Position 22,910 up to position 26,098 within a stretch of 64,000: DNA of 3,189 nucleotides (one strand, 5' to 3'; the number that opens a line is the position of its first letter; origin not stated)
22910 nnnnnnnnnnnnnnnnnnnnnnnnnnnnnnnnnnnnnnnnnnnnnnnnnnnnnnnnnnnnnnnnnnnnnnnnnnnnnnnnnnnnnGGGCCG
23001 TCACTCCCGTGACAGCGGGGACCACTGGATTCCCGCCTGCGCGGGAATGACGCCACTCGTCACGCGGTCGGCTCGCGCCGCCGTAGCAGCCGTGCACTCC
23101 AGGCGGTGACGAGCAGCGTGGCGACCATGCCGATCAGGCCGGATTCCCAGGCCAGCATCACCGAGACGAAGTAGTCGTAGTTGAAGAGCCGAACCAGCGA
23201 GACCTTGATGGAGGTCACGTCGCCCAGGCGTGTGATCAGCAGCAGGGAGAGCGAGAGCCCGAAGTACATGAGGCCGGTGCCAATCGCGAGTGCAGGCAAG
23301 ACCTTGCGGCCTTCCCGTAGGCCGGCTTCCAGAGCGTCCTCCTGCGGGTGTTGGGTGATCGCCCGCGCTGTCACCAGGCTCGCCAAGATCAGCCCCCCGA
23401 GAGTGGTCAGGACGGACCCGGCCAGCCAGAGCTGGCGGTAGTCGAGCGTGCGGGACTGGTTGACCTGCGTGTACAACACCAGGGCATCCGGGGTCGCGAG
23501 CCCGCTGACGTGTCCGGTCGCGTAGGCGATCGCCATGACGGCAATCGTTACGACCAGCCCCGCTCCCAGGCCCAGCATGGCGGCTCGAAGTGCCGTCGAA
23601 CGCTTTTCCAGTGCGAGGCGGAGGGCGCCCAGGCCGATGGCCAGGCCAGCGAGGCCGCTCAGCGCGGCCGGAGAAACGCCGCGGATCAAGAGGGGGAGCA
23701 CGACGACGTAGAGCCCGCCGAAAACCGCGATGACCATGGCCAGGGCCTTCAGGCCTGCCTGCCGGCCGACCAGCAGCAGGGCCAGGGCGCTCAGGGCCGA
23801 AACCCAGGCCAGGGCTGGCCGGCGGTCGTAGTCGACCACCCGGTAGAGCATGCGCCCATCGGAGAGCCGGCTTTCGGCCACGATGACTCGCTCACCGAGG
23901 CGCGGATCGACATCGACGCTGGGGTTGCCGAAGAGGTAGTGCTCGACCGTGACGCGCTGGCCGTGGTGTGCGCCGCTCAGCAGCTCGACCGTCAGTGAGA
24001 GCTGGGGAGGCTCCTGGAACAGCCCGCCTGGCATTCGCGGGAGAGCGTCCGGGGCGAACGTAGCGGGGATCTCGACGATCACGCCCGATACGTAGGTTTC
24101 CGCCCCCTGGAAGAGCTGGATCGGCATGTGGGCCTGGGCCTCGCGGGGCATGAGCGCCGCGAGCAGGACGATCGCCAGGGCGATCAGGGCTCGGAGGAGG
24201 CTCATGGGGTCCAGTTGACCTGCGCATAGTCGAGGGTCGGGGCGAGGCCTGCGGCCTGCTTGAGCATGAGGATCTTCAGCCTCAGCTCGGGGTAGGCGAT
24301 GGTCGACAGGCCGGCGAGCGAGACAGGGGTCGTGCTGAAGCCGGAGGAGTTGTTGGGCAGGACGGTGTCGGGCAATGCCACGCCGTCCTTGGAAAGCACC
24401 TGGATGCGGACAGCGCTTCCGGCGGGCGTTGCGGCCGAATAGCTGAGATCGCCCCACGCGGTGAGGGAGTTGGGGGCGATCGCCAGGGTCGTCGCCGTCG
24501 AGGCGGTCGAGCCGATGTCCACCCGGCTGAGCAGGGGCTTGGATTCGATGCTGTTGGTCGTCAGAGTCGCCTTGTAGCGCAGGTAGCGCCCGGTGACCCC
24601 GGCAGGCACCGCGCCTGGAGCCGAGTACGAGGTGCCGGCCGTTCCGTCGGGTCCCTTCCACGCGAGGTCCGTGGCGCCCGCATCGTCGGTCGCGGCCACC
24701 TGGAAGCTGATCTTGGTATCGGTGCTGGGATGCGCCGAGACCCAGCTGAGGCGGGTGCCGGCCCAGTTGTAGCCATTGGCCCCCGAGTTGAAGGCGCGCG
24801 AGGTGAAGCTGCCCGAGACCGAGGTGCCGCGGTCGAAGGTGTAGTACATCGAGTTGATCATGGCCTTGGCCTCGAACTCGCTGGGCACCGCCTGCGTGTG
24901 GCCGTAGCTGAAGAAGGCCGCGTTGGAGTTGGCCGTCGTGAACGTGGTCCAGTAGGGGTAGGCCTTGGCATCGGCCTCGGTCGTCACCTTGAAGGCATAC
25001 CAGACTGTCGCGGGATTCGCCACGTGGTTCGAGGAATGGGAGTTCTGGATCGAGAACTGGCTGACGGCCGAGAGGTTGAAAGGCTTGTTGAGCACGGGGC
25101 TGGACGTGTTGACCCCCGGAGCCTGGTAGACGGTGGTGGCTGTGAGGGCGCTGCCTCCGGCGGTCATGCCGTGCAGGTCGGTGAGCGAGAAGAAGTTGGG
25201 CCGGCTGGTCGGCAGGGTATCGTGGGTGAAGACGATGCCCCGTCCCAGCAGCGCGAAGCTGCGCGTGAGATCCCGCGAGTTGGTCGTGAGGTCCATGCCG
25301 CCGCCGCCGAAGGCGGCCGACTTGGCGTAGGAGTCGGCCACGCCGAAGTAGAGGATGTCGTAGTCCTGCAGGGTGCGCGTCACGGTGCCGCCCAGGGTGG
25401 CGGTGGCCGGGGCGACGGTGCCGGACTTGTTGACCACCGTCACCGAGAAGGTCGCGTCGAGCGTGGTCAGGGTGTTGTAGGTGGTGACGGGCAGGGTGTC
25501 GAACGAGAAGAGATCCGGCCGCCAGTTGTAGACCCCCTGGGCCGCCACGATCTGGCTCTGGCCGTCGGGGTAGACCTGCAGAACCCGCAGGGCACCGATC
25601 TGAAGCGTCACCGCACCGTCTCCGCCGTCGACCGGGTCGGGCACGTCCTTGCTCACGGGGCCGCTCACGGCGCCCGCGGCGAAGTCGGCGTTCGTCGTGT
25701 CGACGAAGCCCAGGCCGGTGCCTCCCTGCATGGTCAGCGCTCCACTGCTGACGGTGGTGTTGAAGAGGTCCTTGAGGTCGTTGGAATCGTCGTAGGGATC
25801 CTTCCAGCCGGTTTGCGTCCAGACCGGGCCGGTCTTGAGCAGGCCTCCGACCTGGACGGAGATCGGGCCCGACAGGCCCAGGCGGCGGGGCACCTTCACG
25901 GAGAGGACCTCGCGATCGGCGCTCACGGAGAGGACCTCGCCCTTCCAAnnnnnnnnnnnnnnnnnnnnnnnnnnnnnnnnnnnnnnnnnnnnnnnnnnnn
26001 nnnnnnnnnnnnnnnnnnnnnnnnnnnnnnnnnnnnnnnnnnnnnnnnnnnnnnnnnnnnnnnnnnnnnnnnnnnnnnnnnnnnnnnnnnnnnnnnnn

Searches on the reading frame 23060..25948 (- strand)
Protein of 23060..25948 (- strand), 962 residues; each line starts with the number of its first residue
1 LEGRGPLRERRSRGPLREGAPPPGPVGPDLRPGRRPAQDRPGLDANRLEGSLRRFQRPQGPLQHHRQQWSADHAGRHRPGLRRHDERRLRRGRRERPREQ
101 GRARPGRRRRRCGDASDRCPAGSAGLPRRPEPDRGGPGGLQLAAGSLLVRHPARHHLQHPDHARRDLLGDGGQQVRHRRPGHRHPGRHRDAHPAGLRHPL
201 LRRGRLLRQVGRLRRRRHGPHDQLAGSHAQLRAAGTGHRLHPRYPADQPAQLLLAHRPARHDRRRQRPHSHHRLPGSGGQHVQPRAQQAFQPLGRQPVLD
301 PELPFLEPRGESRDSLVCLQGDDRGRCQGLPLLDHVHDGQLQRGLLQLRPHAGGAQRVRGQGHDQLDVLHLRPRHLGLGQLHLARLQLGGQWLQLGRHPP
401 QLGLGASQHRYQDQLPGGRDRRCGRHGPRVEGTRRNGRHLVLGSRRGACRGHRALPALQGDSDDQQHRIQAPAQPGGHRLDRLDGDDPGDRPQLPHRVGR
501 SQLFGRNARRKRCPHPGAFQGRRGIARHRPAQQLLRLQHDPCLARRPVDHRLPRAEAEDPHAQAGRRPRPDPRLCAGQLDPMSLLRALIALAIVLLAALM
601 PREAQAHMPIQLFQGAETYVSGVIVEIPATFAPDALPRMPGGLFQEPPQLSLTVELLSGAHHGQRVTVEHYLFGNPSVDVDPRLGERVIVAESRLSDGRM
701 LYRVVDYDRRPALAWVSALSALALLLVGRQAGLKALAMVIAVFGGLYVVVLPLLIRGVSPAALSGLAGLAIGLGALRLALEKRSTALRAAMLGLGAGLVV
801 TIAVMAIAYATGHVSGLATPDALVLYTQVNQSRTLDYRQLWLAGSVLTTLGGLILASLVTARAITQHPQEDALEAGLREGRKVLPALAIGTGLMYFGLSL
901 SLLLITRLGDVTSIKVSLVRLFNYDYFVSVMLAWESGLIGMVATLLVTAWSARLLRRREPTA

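Call 5: search_protein_families(library=pfam, proteins=[window:23060-25948:-], max_evalue=0.01)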
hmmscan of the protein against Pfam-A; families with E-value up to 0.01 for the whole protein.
window:23060-25948:- (962 aa): 1 family
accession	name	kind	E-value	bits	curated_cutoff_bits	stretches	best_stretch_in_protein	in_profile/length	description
PF07907.16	YibE_F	-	3.4e-13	50.1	27.2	1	715-952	3-239/241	YibE/F-like protein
